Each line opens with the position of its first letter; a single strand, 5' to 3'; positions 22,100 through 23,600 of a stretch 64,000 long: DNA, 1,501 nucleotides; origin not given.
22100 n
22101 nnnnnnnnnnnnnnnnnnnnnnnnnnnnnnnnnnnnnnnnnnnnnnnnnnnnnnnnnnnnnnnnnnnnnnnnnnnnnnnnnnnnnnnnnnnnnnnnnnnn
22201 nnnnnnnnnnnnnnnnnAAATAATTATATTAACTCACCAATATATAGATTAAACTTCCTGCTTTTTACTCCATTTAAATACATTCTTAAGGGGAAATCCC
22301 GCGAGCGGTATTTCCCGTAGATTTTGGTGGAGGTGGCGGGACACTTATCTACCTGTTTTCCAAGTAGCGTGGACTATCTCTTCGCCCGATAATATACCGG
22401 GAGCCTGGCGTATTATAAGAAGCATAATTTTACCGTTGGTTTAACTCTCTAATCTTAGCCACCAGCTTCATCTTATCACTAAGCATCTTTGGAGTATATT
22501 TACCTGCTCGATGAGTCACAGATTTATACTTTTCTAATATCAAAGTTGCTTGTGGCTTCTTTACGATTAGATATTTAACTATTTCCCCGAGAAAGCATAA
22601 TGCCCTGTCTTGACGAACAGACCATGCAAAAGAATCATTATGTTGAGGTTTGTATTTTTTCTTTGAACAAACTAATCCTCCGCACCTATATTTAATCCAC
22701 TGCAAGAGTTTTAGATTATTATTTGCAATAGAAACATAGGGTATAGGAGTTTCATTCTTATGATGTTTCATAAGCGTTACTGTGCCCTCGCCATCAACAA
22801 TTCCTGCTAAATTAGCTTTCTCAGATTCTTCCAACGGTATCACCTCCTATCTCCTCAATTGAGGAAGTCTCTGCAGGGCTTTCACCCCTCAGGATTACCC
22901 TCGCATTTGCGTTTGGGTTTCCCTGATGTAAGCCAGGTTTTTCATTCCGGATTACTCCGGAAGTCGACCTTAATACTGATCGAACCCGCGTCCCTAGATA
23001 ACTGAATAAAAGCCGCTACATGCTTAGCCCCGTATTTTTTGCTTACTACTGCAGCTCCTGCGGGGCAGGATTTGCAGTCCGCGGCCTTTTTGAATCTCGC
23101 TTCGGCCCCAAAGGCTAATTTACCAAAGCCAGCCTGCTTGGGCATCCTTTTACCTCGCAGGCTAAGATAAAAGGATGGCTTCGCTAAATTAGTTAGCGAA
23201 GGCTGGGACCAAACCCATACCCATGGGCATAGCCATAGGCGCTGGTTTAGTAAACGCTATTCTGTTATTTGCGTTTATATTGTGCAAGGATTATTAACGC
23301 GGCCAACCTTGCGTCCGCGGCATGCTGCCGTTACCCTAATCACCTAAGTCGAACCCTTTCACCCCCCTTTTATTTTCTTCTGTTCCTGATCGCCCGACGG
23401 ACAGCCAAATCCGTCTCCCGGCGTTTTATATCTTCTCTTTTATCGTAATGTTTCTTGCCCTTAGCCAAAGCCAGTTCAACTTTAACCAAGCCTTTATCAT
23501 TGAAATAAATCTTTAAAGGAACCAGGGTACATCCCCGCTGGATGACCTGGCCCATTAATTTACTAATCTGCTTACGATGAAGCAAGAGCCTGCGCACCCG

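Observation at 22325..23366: tmRNA (ssrA) gene split by a group I intron carrying a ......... homing endonuclease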

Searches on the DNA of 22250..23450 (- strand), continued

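Call 38: search_rna_families(sources=[L061, L063, L064, L065, L067, L068, L069, L070, L071, L072, L073, L074, L075, L076, L077, L078, L079, L082, L083, L032], threshold=gathering)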
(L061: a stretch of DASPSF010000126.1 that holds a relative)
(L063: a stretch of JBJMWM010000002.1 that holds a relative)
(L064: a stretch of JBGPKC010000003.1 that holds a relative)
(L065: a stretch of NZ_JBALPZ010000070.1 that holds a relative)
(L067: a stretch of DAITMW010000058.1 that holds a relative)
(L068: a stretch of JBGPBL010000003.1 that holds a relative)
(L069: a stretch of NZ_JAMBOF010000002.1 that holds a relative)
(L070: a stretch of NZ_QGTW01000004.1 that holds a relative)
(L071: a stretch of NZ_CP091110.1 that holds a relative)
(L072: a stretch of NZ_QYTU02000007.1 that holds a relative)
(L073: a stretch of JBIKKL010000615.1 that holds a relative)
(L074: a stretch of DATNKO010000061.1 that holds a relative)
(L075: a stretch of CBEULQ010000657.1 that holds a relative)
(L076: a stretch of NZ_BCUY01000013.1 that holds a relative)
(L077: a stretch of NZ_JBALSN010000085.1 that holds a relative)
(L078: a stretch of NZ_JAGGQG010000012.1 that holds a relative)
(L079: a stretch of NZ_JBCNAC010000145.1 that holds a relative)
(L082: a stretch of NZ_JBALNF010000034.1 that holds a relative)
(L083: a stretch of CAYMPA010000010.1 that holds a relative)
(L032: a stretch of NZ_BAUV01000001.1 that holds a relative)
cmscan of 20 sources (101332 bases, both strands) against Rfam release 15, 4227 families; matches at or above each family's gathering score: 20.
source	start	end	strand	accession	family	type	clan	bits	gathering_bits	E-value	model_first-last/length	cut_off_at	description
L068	1726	2056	+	RF00023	tmRNA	Gene;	CL00001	188.8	47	3.4e-75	1-374/374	no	transfer-messenger RNA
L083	1752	2092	+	RF00023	tmRNA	Gene;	CL00001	163.2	47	2.2e-64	1-374/374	no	transfer-messenger RNA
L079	3251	3585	-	RF00023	tmRNA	Gene;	CL00001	157.8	47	4.2e-62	1-374/374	no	transfer-messenger RNA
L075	1919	2254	-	RF00023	tmRNA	Gene;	CL00001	157.7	47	4.6e-62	1-374/374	no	transfer-messenger RNA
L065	3248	3582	-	RF00023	tmRNA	Gene;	CL00001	157.3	47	7.3e-62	1-374/374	no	transfer-messenger RNA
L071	3245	3579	-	RF00023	tmRNA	Gene;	CL00001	157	47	9.2e-62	1-374/374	no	transfer-messenger RNA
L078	3251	3585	-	RF00023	tmRNA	Gene;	CL00001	157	47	9.2e-62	1-374/374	no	transfer-messenger RNA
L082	3249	3583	-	RF00023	tmRNA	Gene;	CL00001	157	47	9.3e-62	1-374/374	no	transfer-messenger RNA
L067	1790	2118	+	RF00023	tmRNA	Gene;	CL00001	156.4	47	1.7e-61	1-374/374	no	transfer-messenger RNA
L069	3309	3644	-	RF00023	tmRNA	Gene;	CL00001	156.3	47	1.8e-61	1-374/374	no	transfer-messenger RNA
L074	1711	2044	+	RF00023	tmRNA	Gene;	CL00001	156.3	47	1.8e-61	1-374/374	no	transfer-messenger RNA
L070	3237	3573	-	RF00023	tmRNA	Gene;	CL00001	152.5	47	7.2e-60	1-374/374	no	transfer-messenger RNA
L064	1646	1993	+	RF00023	tmRNA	Gene;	CL00001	151.5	47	2e-59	1-374/374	no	transfer-messenger RNA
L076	3234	3570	-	RF00023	tmRNA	Gene;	CL00001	151.1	47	2.8e-59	1-374/374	no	transfer-messenger RNA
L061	1722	2053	+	RF00023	tmRNA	Gene;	CL00001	150.4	47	5.7e-59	1-374/374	no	transfer-messenger RNA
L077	3242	3577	-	RF00023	tmRNA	Gene;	CL00001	150.2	47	7.3e-59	1-374/374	no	transfer-messenger RNA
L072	3238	3580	-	RF00023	tmRNA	Gene;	CL00001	149.8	47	1e-58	1-374/374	no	transfer-messenger RNA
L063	1695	2043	+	RF00023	tmRNA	Gene;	CL00001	145.5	47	7e-57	1-374/374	no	transfer-messenger RNA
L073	1759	2112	+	RF00023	tmRNA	Gene;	CL00001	144.4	47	2e-56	1-374/374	no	transfer-messenger RNA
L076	947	1007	-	RF01734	Fluoride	Cis-reg; riboswitch;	-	58.4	34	2e-13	1-64/64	no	Fluoride riboswitch aptamer (crcB RNA motif)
